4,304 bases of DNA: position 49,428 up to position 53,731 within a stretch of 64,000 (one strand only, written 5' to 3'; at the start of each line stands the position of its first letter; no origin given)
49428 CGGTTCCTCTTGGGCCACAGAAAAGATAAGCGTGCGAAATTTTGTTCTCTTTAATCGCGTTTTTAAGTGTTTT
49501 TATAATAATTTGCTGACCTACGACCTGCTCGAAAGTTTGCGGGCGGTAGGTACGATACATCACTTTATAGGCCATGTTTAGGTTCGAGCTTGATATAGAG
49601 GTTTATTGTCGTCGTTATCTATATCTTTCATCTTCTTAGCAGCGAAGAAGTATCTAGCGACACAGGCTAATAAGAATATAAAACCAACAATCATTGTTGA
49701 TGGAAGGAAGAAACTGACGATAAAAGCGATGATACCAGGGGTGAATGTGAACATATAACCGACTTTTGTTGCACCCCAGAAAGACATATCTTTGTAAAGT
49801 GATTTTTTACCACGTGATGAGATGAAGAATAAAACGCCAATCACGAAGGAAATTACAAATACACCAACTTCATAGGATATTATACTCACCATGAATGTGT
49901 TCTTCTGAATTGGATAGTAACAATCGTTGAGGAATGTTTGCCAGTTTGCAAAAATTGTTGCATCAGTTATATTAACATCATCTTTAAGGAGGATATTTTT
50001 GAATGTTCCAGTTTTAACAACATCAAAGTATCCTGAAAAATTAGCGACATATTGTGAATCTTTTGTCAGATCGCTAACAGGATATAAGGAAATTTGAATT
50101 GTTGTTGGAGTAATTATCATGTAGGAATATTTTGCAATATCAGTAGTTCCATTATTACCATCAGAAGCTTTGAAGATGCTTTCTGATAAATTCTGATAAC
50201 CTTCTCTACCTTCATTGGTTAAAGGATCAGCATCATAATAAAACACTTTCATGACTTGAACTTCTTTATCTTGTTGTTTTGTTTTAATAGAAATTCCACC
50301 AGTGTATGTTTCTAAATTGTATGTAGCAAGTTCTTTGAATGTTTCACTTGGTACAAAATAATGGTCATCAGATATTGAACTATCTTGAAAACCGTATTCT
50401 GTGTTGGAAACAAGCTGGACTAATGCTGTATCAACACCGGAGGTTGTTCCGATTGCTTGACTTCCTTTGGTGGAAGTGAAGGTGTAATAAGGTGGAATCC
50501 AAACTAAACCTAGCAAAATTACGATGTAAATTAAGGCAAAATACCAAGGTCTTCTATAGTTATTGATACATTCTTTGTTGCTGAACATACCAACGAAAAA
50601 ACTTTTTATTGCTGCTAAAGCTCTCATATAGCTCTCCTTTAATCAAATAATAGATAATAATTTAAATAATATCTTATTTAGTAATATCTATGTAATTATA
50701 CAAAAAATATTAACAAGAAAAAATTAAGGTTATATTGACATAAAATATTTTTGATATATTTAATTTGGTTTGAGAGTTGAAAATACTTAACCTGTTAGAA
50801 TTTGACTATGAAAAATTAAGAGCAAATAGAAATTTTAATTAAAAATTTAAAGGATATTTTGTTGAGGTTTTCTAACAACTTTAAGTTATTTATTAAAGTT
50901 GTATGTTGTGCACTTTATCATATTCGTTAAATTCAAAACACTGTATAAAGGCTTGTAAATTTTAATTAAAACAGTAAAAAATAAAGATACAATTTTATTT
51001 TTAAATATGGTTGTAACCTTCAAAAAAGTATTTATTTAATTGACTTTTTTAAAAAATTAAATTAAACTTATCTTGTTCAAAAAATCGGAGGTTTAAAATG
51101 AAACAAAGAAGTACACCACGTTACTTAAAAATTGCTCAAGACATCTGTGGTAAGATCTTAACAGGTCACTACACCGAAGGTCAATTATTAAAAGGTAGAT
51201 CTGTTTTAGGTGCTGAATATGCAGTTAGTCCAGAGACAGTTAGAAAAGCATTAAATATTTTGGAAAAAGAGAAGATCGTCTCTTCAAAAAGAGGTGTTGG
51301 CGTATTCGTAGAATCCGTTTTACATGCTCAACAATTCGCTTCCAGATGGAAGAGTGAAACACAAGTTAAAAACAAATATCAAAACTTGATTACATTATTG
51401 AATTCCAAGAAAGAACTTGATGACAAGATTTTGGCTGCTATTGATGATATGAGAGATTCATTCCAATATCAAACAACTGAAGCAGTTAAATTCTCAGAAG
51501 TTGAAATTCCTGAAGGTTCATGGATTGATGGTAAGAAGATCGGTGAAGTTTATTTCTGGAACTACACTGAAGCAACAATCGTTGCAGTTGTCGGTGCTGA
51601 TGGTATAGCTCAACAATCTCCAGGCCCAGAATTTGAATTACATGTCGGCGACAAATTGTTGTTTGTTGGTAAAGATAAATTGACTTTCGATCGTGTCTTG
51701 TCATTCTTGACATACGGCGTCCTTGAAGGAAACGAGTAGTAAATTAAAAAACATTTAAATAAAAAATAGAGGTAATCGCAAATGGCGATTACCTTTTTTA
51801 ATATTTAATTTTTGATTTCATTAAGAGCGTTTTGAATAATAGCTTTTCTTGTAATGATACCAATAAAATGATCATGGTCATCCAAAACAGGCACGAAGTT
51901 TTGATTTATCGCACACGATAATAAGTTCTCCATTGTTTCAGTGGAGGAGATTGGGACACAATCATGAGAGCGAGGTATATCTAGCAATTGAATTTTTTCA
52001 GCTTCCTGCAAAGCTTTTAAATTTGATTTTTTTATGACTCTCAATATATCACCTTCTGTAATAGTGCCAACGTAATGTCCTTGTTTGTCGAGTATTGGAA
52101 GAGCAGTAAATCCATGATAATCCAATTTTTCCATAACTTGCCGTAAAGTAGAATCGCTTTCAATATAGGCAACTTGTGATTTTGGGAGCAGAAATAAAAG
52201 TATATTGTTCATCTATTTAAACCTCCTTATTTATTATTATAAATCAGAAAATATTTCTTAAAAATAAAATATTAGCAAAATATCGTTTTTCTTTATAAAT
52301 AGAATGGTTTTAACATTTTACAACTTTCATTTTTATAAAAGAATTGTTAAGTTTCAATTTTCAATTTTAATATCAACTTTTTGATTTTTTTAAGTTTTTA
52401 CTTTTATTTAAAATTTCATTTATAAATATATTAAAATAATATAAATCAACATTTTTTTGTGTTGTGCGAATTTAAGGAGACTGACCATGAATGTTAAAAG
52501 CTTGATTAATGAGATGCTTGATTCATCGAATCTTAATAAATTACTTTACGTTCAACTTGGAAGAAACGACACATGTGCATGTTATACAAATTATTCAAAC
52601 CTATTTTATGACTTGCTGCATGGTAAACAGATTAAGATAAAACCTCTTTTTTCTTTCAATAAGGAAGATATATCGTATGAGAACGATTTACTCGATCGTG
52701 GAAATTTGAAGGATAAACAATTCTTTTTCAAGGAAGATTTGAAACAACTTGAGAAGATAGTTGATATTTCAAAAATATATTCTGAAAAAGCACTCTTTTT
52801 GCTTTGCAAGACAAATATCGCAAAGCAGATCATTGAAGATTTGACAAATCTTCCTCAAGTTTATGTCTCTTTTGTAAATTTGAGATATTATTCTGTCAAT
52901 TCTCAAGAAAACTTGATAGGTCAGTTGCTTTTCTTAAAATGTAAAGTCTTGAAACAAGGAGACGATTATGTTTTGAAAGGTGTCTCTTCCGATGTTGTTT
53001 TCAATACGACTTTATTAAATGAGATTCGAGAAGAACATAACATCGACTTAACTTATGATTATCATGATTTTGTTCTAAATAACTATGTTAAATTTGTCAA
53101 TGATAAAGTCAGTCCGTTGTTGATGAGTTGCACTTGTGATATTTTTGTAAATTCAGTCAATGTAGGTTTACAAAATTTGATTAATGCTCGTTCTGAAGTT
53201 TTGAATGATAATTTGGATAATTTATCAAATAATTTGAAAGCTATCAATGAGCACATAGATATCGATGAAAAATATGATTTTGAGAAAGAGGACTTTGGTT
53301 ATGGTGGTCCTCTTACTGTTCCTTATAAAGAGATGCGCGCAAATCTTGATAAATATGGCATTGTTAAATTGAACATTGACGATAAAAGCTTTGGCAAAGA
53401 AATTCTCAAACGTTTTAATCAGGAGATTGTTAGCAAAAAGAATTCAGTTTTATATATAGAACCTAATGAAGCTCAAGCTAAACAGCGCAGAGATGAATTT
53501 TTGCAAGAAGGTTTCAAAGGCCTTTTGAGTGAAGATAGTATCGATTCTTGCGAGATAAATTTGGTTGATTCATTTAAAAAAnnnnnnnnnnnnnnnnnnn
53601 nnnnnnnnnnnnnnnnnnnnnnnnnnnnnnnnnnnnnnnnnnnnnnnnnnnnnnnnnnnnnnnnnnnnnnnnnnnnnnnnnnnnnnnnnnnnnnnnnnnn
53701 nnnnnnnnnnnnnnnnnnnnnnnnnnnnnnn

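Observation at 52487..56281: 1264-aa orphan protein with no recognisable catalytic motifs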

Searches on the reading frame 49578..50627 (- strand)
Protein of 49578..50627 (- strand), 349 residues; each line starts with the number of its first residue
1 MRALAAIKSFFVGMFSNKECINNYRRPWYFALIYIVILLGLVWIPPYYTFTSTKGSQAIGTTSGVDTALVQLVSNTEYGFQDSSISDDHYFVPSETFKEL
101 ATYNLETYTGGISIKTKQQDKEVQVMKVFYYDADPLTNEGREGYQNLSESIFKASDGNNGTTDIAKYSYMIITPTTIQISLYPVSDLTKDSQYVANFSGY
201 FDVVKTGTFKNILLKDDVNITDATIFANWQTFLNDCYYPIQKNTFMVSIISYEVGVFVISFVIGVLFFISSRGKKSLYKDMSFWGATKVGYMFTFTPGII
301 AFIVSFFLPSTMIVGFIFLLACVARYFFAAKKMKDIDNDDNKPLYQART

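Call 5: search_protein_families(library=pfam, proteins=[window:49578-50627:-], max_evalue=0.1)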
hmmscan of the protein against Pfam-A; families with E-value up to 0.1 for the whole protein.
window:49578-50627:- (349 aa): 1 family
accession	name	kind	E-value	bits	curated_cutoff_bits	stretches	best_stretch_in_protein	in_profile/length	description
PF19606.4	DUF6111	-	0.066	14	24.1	0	246-292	1-44/87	Family of unknown function (DUF6111)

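Call 6: search_protein_families(library=ncbifam, proteins=[window:49578-50627:-], max_evalue=0.1)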
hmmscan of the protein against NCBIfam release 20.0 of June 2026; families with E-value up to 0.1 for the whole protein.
window:49578-50627:- (349 aa): 0 families

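Call 121: search_solved_structures(query=window:49578-50627:-, max_evalue=1)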
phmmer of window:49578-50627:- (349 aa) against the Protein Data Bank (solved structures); distinct sequences matched with E-value up to 1: 0.

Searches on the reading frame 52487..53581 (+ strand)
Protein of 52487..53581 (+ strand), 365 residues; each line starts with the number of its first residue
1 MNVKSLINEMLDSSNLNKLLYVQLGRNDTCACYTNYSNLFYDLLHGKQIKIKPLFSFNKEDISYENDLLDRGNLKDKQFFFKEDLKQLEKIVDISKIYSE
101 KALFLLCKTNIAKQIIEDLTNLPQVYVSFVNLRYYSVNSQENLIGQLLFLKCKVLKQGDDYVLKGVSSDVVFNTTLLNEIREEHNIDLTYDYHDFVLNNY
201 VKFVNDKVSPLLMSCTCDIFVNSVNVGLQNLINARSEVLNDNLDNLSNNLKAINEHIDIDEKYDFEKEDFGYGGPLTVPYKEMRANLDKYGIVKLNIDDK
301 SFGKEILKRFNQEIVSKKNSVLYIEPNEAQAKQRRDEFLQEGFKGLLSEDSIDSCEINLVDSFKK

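Call 85: predict_structure(alignment_id=A6)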
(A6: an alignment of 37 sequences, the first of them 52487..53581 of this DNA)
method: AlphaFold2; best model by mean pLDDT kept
length: 365 residues; sequences in the alignment: 37
mean_pLDDT: 85.3   pTM: 0.82
mean pLDDT of the five models: 85.3, 85.3, 84.4, 84.1, 84.1
residues with pLDDT >= 90: 181; 70-90: 132; 50-70: 45; < 50: 7
segments of 3 or more residues with pLDDT < 50: 271-275
pLDDT, mean of each block of 10 residues (from residue 1): 70 74 94 95 96 84 89 95 91 78 95 97 96 95 97 96 95 95 95 88 97 96 92 77 61 59 52 56 76 79 85 88 84 89 82 84 78
secondary structure, 60 per line:
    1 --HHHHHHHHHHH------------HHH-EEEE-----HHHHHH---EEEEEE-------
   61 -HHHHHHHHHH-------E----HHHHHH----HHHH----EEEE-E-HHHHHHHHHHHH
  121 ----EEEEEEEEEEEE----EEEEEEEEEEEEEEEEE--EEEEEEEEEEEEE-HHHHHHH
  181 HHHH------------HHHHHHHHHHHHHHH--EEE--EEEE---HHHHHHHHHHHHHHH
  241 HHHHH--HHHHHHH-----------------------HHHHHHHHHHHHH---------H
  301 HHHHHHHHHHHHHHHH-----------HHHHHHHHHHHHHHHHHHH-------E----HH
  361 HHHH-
elements in order: H3-13 E30-33 H39-44 E48-53 H62-71 H84-89 H94-97 E102-105 H109-120 E125-136 E141-157 E160-172 H174-184 H197-211 E214-216 E219-222 H226-245 H248-254 H278-290 H300-316 H328-346 H359-364
